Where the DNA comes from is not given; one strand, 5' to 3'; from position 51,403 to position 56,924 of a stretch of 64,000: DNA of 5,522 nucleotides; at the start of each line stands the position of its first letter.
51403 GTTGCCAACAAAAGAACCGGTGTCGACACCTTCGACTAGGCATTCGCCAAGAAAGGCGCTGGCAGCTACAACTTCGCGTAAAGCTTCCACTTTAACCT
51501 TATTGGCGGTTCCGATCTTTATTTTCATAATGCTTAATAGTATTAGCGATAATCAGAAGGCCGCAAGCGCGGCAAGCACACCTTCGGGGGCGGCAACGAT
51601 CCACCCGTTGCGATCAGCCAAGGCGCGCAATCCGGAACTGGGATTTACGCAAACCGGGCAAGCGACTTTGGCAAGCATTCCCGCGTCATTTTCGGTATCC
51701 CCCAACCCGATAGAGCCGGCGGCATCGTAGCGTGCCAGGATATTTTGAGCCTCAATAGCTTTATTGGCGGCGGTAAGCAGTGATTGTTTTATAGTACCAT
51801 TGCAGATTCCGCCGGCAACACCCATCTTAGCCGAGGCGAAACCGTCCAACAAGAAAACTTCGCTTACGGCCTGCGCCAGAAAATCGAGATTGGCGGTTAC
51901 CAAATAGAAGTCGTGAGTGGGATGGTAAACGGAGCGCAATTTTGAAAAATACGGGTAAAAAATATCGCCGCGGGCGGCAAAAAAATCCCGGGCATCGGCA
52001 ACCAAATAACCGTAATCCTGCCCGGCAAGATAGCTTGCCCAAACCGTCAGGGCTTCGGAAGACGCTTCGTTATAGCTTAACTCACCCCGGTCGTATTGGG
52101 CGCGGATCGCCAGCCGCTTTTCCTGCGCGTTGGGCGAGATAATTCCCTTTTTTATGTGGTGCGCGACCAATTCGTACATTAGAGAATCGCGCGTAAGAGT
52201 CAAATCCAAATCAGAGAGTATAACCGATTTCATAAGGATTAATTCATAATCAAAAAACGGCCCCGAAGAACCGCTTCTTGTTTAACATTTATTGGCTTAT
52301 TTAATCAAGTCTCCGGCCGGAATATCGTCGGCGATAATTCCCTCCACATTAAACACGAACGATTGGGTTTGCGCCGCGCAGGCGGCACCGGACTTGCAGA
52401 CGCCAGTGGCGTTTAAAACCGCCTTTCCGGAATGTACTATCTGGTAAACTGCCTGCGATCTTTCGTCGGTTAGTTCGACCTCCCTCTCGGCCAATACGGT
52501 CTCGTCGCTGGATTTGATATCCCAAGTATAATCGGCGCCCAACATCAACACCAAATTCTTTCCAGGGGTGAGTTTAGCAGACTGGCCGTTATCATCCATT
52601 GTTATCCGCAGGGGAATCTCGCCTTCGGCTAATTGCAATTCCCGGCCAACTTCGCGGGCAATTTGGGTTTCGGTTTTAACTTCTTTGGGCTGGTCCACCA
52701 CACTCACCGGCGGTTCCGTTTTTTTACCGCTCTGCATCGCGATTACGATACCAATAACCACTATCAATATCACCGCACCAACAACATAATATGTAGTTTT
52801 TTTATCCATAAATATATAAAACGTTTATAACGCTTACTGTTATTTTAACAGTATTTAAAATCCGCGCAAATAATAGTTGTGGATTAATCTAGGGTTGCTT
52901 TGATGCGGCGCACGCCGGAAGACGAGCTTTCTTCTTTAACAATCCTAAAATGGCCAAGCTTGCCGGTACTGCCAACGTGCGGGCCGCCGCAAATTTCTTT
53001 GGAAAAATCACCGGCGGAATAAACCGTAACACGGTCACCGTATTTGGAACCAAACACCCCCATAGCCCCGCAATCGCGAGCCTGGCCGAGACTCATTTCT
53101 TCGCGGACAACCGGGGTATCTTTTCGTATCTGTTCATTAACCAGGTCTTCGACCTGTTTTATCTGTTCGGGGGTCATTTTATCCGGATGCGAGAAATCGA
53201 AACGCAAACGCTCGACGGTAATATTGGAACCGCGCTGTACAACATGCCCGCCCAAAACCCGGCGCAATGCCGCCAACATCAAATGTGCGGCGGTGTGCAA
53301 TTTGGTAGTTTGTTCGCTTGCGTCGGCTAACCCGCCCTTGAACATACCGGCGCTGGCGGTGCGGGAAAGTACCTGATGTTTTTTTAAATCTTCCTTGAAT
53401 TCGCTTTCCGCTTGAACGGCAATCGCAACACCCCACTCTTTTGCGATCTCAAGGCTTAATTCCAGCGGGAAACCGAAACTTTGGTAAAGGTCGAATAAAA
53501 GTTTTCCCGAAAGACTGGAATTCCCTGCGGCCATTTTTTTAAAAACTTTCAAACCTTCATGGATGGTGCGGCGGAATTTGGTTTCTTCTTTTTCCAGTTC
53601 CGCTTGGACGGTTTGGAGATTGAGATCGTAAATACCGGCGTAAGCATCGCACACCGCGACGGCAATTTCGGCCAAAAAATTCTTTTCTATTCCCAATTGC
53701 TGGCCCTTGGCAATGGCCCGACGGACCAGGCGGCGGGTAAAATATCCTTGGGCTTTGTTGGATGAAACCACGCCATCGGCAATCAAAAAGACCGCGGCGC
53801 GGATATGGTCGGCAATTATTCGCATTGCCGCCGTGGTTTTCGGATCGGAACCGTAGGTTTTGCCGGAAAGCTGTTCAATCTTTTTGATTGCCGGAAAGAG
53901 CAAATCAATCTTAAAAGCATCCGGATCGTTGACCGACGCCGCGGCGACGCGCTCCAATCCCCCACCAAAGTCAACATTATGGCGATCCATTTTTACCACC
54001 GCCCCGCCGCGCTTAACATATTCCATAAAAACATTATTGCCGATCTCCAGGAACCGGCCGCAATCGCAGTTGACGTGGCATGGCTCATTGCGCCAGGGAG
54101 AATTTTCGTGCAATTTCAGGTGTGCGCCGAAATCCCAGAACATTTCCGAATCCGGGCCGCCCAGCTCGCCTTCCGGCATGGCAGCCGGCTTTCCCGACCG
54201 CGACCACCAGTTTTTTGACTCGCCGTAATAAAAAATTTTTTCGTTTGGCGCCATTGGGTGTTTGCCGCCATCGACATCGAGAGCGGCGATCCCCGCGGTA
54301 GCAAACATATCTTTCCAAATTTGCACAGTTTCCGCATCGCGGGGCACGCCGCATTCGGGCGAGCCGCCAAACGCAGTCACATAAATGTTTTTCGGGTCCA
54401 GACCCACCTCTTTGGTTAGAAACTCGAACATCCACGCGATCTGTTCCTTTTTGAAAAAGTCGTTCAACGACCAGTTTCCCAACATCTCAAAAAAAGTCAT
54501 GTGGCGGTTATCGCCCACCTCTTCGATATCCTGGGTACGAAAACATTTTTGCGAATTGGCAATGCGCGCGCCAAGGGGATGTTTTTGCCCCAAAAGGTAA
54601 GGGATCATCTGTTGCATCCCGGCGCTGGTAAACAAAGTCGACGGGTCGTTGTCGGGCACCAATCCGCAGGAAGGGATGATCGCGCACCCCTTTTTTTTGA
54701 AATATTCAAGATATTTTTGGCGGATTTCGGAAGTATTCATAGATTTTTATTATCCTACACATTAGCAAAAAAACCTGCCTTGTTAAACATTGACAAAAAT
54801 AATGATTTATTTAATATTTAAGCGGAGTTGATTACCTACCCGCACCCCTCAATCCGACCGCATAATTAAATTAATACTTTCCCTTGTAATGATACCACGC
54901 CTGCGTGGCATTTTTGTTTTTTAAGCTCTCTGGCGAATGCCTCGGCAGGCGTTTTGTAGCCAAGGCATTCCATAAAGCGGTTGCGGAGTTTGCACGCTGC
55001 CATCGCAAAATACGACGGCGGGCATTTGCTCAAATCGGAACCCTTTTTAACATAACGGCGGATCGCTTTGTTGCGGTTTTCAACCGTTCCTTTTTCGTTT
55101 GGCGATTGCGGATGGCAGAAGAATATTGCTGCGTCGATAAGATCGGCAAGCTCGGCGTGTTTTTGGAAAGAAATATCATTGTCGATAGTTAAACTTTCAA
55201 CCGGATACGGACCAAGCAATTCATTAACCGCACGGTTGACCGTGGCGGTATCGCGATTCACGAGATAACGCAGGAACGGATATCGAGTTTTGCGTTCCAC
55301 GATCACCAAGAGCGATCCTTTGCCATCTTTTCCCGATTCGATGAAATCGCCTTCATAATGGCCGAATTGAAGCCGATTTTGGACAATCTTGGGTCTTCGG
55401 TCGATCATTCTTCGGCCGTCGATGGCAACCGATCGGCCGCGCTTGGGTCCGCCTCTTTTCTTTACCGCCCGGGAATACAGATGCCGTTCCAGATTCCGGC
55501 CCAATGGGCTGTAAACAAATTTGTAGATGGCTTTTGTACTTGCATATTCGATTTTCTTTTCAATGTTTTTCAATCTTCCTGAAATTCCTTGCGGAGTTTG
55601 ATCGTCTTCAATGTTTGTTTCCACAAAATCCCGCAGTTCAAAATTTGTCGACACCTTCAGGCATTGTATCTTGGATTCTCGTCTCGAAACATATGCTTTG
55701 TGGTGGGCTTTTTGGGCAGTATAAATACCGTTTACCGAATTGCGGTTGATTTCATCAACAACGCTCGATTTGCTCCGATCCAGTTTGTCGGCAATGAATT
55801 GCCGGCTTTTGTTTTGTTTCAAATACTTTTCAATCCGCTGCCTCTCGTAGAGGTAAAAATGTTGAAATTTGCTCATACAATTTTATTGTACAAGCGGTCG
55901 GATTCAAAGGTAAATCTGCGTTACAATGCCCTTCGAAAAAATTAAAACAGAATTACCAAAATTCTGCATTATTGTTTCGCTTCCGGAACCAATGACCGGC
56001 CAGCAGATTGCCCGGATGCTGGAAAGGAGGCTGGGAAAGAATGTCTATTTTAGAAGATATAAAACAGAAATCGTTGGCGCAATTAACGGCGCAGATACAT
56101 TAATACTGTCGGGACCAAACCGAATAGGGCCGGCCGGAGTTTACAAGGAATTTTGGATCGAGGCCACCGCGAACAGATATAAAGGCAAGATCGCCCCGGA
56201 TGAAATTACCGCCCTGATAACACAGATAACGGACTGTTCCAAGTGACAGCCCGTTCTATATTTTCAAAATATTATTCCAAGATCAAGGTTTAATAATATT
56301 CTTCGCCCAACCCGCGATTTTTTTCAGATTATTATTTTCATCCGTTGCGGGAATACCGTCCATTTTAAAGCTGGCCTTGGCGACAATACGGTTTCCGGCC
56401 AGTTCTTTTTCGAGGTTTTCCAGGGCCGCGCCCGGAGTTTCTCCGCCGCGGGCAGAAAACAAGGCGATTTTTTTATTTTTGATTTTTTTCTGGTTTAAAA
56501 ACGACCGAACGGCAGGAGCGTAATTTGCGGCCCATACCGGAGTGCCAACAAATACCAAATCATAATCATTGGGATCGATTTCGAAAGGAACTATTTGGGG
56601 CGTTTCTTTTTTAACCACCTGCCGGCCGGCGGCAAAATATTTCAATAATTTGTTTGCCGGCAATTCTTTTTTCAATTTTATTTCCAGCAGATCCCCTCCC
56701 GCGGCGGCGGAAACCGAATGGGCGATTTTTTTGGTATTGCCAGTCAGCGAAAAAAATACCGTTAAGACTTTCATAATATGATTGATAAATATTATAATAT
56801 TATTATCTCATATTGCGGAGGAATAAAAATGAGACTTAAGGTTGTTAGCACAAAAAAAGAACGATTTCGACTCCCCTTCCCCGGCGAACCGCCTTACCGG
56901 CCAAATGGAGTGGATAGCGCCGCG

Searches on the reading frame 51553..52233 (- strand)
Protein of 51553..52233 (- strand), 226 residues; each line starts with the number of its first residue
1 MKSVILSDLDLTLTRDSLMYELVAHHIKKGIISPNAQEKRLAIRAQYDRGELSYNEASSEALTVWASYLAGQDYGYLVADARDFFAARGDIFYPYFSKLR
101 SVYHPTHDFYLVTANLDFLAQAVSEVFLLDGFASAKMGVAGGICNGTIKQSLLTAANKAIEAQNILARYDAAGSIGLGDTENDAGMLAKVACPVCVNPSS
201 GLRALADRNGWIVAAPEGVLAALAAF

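Call 52: search_protein_families(library=pfam, proteins=[window:51553-52233:-], max_evalue=0.001)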
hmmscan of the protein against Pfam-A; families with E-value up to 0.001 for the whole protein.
window:51553-52233:- (226 aa): 1 family
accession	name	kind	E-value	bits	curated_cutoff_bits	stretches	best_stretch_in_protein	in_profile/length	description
PF12710.13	HAD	-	8.3e-13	49.6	27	1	5-187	1-188/189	haloacid dehalogenase-like hydrolase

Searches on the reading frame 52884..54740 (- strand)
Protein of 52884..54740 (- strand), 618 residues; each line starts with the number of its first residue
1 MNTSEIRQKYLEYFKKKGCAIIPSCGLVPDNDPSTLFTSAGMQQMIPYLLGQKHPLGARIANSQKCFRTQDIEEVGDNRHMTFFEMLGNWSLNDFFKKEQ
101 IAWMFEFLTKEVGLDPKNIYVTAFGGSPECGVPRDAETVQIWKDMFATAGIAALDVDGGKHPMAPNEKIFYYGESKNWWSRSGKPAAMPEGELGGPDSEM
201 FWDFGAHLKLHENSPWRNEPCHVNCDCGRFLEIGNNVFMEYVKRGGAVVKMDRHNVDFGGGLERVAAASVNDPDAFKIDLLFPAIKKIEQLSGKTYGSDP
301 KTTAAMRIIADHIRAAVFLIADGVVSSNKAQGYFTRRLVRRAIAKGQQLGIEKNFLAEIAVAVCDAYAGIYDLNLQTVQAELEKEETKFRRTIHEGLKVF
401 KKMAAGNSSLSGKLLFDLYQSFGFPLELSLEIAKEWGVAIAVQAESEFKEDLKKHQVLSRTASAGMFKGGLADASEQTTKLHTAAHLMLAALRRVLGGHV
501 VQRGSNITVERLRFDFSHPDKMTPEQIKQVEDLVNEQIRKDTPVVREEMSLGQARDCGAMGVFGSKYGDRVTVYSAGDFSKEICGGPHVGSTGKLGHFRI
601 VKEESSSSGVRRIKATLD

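Call 52: search_protein_families(library=pfam, proteins=[window:52884-54740:-], max_evalue=0.001)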
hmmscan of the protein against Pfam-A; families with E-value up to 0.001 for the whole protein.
window:52884-54740:- (618 aa): 2 families
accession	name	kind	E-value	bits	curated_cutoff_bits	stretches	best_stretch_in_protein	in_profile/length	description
PF01411.24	tRNA-synt_2c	-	4.8e-106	355.9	30.3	1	5-463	1-432/552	tRNA synthetases class II (A)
PF07973.19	tRNA_SAD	-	3.1e-16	59.5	24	1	571-613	1-43/44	Threonyl and Alanyl tRNA synthetase second additional domain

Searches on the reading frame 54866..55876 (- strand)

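Call 52: search_protein_families(library=pfam, proteins=[window:54866-55876:-], max_evalue=0.001)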
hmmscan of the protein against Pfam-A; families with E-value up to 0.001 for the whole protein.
window:54866-55876:- (336 aa): 2 families
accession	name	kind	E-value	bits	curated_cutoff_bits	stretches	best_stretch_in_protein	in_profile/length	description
PF13936.12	HTH_38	-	1.7e-07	31.3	27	1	4-46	2-44/44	Helix-turn-helix domain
PF00665.32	rve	-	4.3e-05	24.1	32.6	1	172-259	6-102/102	Integrase core domain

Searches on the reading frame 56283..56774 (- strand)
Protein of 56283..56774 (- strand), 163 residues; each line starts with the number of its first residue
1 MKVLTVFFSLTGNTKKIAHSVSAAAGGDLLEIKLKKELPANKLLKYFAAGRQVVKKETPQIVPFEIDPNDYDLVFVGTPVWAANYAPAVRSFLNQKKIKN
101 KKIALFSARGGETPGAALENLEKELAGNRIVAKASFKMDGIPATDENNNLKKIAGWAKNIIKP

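Call 52: search_protein_families(library=pfam, proteins=[window:56283-56774:-], max_evalue=0.001)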
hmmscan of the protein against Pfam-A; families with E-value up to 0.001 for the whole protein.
window:56283-56774:- (163 aa): 4 families
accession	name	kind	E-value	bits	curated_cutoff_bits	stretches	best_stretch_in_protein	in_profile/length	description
PF12682.12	Flavodoxin_4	-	5.5e-14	52.4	24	1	2-127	1-130/155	Flavodoxin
PF12724.12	Flavodoxin_5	-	1.3e-08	35.7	27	1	63-115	36-90/145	Flavodoxin domain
PF12641.12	Flavodoxin_3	-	5.9e-08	33.1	27.5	0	6-37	3-36/160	Flavodoxin domain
PF03358.20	FMN_red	-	0.00042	20.3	24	1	1-123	1-130/152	NADPH-dependent FMN reductase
